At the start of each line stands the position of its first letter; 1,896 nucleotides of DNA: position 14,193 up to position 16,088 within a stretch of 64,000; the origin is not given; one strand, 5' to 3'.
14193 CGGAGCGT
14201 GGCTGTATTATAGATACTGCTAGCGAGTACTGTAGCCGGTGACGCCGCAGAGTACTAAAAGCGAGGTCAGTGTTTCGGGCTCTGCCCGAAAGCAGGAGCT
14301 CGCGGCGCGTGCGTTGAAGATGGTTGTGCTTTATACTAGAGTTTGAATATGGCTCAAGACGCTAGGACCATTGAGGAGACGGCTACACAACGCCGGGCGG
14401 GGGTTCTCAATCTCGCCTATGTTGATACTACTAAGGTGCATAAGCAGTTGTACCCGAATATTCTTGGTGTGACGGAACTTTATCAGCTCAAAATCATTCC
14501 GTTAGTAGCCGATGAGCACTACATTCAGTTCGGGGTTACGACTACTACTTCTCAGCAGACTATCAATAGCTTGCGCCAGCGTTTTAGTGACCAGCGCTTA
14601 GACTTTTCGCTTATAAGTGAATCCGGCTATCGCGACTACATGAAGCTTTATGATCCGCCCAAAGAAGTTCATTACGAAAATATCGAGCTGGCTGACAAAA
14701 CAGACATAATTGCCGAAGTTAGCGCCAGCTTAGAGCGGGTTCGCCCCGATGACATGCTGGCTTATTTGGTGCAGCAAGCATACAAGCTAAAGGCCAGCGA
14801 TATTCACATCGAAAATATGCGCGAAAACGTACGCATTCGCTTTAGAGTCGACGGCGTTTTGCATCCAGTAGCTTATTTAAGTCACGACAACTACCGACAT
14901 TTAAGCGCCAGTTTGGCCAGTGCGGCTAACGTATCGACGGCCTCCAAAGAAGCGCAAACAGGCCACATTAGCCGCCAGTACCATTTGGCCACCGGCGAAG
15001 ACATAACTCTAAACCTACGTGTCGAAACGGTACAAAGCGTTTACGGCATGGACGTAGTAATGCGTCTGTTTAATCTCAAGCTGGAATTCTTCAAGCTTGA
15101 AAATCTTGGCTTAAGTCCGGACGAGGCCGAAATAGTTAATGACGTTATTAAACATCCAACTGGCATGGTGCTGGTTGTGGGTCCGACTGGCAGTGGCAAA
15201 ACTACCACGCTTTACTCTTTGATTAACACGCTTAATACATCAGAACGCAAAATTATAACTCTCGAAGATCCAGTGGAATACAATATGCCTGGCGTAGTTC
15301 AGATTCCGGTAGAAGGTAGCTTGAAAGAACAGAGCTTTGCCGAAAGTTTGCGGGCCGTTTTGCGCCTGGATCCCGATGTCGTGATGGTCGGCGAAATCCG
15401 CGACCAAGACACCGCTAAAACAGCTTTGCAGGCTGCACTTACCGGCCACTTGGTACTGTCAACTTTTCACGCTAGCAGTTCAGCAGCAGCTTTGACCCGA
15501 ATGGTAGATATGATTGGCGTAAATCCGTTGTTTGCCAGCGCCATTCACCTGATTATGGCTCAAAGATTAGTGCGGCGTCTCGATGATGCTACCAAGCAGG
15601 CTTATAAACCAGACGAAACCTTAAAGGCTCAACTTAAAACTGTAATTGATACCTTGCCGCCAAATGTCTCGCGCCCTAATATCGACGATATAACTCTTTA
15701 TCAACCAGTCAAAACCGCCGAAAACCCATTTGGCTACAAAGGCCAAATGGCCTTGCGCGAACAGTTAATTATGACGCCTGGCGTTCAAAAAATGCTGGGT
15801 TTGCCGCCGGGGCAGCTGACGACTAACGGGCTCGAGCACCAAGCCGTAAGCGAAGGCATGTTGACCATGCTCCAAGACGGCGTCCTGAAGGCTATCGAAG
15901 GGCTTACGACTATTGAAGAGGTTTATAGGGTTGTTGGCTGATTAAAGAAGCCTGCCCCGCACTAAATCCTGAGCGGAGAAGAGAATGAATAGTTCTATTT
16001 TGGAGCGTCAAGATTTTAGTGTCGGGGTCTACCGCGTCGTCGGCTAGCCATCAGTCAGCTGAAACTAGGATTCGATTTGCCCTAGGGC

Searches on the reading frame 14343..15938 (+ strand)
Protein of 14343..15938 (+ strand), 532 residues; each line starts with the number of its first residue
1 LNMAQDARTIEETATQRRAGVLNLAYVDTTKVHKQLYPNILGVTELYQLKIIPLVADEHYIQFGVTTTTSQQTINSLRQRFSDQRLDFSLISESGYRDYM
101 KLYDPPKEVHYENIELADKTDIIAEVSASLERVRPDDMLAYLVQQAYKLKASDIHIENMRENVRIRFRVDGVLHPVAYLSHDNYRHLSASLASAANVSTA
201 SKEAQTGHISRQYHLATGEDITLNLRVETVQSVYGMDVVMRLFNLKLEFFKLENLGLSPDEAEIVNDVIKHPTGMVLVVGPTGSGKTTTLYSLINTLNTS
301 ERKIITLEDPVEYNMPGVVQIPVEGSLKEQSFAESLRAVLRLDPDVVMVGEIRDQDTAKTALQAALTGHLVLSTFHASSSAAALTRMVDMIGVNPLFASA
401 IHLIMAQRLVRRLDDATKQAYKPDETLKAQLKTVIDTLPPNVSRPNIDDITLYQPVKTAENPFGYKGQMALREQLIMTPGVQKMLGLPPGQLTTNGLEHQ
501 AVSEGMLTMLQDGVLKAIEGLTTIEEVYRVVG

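Call 18: search_protein_families(library=pfam, proteins=[window:14343-15938:+], max_evalue=0.01)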
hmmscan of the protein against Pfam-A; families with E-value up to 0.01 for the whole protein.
window:14343-15938:+ (532 aa): 15 families
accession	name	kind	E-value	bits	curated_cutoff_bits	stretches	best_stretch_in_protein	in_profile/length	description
PF00437.27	T2SSE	-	9.6e-88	294.7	24.9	1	139-529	12-370/370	Type II/IV secretion system protein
PF13191.12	AAA_16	-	7e-05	23.8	32.6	1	268-360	19-102/167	AAA ATPase domain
PF13604.12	AAA_30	-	0.00011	22.5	27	1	257-306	2-51/191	AAA domain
PF13401.12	AAA_22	-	0.00012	22.8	27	1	272-310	4-33/130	AAA domain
PF04851.21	ResIII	-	0.00033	21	22.5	1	260-307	7-59/164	Type III restriction enzyme, res subunit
PF01580.24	FtsK_SpoIIIE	-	0.00049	20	24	1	263-297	30-63/221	FtsK/SpoIIIE family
PF25199.1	nSTAND_NTPase5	-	0.00075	19.8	34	1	270-310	38-79/145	Novel STAND NTPase 5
PF20720.3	nSTAND3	-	0.0017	18.5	27.2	1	273-311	17-55/155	Novel STAND NTPase 3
PF12775.13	AAA_7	-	0.0023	17.9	25.8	1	275-306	35-66/181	P-loop containing dynein motor region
PF13086.12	AAA_11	-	0.0028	17.9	27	1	262-299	7-43/257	AAA domain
PF13173.12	AAA_14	-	0.0036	17.8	27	0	275-316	4-46/129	AAA domain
PF04665.18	Pox_A32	-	0.0038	17.2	22.8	1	267-307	8-46/242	Poxvirus A32 protein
PF00004.35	AAA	-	0.0063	17.4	21.2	0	276-352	1-66/131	ATPase family associated with various cellular activities (AAA)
PF00448.28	SRP54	-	0.0065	16.6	22.7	0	275-305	3-33/196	SRP54-type protein, GTPase domain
PF00005.33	ABC_tran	-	0.0088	17.1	25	0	275-311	13-49/137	ABC transporter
